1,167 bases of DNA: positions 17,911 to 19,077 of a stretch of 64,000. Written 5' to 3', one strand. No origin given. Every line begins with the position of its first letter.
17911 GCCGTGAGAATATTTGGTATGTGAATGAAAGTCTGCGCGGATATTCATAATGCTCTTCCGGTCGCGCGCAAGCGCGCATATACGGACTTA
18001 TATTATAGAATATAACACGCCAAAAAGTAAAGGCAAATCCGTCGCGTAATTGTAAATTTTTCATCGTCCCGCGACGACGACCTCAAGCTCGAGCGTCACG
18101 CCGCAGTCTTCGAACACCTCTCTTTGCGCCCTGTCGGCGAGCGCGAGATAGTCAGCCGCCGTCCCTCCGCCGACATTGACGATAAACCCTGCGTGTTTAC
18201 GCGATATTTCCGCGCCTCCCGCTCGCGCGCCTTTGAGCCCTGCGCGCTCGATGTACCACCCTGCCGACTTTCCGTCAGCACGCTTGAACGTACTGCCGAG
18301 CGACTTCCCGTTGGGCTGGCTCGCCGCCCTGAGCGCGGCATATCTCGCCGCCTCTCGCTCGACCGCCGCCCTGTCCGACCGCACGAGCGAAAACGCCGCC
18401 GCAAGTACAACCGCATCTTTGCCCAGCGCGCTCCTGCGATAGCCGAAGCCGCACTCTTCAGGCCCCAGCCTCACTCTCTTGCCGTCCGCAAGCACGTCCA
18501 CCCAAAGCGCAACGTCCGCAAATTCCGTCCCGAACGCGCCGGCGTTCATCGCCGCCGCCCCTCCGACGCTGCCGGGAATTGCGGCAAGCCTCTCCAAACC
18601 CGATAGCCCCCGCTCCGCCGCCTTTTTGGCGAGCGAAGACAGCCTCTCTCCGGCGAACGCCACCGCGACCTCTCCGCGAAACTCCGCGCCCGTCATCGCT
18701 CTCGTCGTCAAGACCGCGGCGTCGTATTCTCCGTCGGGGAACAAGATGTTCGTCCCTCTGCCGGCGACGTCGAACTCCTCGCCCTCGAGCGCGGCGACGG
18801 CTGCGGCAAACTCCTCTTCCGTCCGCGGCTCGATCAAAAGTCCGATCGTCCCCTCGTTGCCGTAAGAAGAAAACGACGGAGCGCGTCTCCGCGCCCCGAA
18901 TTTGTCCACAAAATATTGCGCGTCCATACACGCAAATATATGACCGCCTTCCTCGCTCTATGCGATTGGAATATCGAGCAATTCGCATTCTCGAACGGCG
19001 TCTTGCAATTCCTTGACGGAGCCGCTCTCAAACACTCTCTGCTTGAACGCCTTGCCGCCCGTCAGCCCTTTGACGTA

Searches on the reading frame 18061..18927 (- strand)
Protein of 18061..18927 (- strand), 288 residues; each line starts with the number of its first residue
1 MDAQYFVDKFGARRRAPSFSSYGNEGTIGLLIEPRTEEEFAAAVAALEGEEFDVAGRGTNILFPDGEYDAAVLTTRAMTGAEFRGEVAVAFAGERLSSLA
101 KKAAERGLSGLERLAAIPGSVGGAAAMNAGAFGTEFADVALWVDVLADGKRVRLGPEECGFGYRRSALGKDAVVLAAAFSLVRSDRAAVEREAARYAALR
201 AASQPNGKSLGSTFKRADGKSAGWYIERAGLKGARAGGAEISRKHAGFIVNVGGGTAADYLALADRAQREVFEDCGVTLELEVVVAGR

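Call 62: search_protein_families(library=pfam, proteins=[window:18061-18927:-], max_evalue=0.001)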
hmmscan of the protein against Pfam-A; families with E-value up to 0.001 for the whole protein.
window:18061-18927:- (288 aa): 2 families
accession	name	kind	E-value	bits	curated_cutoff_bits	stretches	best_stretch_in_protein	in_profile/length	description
PF02873.21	MurB_C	-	3.8e-28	98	27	1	189-285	2-98/99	UDP-N-acetylenolpyruvoylglucosamine reductase, C-terminal domain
PF01565.28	FAD_binding_4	-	1.8e-16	60.5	26.4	1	31-154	4-138/139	FAD binding domain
